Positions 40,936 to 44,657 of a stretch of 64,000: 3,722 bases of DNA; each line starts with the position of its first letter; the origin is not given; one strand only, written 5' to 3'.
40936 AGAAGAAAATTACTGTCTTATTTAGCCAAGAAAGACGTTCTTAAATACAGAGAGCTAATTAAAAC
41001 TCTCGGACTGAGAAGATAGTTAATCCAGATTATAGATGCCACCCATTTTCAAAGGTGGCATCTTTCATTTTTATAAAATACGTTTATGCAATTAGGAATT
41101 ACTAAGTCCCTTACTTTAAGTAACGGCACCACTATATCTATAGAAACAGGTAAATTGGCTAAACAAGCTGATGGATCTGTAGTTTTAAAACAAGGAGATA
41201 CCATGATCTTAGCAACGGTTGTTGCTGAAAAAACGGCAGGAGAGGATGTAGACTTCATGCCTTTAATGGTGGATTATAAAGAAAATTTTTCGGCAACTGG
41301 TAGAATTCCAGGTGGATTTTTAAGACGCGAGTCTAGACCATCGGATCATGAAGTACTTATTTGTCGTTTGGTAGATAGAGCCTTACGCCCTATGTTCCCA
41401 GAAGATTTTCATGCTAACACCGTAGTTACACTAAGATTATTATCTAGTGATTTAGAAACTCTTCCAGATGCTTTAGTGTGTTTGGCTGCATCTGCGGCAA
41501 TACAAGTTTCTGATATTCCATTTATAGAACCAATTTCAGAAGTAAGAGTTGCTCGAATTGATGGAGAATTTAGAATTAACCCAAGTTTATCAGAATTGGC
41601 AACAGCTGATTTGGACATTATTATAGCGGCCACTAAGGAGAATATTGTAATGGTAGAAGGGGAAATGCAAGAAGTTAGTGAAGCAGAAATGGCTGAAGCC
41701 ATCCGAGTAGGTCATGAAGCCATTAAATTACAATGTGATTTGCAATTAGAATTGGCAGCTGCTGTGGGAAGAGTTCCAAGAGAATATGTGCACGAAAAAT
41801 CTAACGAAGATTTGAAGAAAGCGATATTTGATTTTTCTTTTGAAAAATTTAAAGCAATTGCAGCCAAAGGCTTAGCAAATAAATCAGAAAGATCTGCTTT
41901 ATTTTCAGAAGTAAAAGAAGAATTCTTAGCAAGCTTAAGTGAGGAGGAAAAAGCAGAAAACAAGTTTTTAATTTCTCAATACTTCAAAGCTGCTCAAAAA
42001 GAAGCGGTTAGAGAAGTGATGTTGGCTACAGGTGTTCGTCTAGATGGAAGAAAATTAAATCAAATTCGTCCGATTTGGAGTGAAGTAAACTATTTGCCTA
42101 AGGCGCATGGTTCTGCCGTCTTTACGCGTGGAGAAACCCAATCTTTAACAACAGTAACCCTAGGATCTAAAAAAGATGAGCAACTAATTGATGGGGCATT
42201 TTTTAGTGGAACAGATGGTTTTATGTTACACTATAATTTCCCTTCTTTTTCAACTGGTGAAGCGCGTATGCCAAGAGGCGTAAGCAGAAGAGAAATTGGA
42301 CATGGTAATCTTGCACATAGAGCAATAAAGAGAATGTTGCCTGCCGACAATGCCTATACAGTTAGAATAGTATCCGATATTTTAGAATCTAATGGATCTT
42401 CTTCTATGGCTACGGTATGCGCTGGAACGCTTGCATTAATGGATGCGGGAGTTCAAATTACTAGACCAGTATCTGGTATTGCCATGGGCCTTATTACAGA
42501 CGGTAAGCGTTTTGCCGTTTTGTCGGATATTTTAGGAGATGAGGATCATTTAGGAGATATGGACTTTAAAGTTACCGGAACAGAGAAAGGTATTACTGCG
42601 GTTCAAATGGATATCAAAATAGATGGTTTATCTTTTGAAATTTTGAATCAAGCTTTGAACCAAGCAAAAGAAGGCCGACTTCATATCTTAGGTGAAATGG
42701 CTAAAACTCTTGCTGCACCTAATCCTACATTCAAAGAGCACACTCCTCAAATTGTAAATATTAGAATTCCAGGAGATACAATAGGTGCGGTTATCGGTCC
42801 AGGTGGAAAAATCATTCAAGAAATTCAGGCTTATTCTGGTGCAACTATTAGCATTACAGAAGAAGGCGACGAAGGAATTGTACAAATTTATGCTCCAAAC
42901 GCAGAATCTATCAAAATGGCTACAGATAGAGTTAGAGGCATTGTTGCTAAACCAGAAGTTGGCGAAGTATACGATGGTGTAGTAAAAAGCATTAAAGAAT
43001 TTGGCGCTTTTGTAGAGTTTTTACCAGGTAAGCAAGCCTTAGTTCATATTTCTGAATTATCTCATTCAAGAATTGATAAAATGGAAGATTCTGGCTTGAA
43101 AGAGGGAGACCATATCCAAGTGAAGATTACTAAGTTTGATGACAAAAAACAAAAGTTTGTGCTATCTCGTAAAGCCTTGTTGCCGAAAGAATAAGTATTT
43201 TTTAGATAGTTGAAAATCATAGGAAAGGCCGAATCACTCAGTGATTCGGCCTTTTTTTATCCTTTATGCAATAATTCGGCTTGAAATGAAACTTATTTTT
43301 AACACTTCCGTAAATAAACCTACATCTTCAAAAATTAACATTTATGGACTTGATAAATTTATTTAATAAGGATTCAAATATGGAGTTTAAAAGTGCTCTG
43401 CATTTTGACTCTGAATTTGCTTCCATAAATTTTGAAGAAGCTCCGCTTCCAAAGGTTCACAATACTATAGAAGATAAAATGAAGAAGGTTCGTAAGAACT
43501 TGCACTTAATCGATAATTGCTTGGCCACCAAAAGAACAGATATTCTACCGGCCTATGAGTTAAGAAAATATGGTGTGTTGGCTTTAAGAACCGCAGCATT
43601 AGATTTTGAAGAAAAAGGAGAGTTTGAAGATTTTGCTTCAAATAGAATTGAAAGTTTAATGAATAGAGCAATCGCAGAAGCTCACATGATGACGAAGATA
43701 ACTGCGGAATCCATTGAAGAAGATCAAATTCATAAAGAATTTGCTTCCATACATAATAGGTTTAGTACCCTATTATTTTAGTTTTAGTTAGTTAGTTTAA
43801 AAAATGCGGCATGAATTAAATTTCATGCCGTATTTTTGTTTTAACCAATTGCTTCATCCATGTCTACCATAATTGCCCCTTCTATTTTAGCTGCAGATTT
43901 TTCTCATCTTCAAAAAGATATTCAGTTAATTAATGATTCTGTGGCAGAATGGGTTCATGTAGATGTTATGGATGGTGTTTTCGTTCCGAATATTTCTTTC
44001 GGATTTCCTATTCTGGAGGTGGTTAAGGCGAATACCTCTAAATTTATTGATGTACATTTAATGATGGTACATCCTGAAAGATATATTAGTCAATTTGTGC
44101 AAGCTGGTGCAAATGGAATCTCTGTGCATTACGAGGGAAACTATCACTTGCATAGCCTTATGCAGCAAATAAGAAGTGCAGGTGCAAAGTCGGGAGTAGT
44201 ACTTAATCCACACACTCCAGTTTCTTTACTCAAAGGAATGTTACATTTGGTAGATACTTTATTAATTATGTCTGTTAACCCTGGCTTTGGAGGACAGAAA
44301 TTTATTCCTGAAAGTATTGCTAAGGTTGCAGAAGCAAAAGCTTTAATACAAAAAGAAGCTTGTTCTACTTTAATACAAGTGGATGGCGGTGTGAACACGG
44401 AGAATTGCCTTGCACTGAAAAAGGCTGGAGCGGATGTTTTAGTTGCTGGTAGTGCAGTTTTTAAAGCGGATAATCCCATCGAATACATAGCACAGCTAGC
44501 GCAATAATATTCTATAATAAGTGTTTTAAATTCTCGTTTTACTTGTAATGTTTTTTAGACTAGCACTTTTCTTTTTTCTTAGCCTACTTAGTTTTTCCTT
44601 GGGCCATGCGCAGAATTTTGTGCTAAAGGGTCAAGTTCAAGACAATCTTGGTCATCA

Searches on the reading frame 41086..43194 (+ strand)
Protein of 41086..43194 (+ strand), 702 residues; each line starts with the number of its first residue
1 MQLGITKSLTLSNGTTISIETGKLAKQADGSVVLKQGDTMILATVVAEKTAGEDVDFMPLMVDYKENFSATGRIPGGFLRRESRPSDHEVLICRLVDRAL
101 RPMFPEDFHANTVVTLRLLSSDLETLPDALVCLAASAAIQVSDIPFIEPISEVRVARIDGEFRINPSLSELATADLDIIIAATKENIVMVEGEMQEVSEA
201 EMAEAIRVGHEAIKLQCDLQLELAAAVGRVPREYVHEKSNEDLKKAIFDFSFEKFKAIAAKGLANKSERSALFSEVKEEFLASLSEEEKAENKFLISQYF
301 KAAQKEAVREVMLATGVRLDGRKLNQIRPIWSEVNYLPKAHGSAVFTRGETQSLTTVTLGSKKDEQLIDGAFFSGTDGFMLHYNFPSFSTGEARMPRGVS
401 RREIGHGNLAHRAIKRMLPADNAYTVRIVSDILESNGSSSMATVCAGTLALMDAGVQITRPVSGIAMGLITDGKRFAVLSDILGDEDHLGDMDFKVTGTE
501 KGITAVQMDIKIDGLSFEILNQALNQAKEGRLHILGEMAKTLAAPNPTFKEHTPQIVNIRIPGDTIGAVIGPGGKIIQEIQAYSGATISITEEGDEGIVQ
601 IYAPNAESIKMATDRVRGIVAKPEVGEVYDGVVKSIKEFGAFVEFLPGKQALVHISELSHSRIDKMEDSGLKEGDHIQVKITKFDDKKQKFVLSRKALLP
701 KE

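Call 16: search_protein_families(library=ncbifam, proteins=[window:41086-43194:+], max_evalue=0.00001)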
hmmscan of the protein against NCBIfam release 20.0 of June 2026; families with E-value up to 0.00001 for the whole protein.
window:41086-43194:+ (702 aa): 28 families (the best 25 are shown)
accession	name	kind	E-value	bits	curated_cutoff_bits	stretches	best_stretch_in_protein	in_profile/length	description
NF008805.1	PRK11824.1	equivalog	3.9e-274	911.2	471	1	11-697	6-682/683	polyribonucleotide nucleotidyltransferase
TIGR03591.1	polynuc_phos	equivalog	3.5e-273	908.2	525.05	1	14-697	4-688/689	polyribonucleotide nucleotidyltransferase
TIGR02696.1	pppGpp_PNP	exception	6.9e-164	547.1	1106.75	1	15-688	17-714/720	guanosine pentaphosphate synthetase I/polyribonucleotide nucleotidyltransferase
TIGR02065.1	ECX1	equivalog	2e-29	102.6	318.7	1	313-534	4-218/230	exosome complex exonuclease Rrp41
NF000907.0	PRK00087.1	equivalog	1.3e-18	66.6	624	1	620-700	473-551/671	bifunctional 4-hydroxy-3-methylbut-2-enyl diphosphate reductase/30S ribosomal protein S1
NF005208.0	PRK06676.1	equivalog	4.3e-18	65.5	368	1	618-700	271-352/391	30S ribosomal protein S1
NF040579.1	S1_dom_CvfD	subfamily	4.7e-15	55.8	117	1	624-698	2-75/113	CvfD/Ygs/GSP13 family RNA-binding post-transcriptional regulator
NF005973.0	PRK08059.1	equivalog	6.8e-15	55.3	148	1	622-698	4-79/123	S1 domain-containing post-transcriptional regulator GSP13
NF010379.0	PRK13806.1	equivalog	2.4e-14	52.9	648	1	617-696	284-363/491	30S ribosomal protein S1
NF004952.0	PRK06299.1-2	equivalog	8.9e-14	50.7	524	1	622-698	387-463/580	30S ribosomal protein S1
NF004473.0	PRK05807.1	equivalog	7.3e-13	49.1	178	1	624-696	4-73/136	S1 domain-containing RNA-binding protein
NF003282.1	PRK04282.1-1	equivalog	4.5e-12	45.6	280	1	304-359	9-63/267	exosome complex protein Rrp42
TIGR00717.1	rpsA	equivalog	1.5e-11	43.6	577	1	624-698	186-258/516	30S ribosomal protein S1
NF006363.0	PRK08582.1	equivalog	2e-11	44.2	171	1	624-694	4-72/140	S1 domain-containing RNA-binding protein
NF004956.0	PRK06299.1-6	equivalog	2.9e-11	42.7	711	1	621-698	368-443/554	30S ribosomal protein S1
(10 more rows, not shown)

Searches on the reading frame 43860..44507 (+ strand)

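Call 16: search_protein_families(library=ncbifam, proteins=[window:43860-44507:+], max_evalue=0.00001)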
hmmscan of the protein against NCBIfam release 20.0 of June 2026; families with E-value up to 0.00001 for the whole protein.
window:43860-44507:+ (215 aa): 7 families
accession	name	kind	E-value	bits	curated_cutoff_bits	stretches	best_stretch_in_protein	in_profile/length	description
TIGR01163.1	rpe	equivalog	9.9e-84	279.9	212.6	1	5-213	2-210/211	ribulose-phosphate 3-epimerase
NF004076.0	PRK05581.1-4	subfamily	2.5e-72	242.7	165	1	2-206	4-208/221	ribulose-phosphate 3-epimerase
NF007266.0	PRK09722.1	equivalog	5.7e-57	192.8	271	1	2-208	2-209/230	D-allulose 6-phosphate 3-epimerase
NF005944.0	PRK08005.1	equivalog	3.2e-30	104.9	376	1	4-212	2-206/210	ribulose-phosphate 3 epimerase family protein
NF005986.0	PRK08091.1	equivalog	1.6e-21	77.4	264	1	6-204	16-214/229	ribulose-phosphate 3-epimerase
NF010658.0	PRK14057.1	equivalog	7.3e-20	71.6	530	1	7-208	24-232/254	epimerase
TIGR03128.2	RuMP_HxlA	equivalog_domain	2.9e-06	27.1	200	0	162-213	150-201/205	3-hexulose-6-phosphate synthase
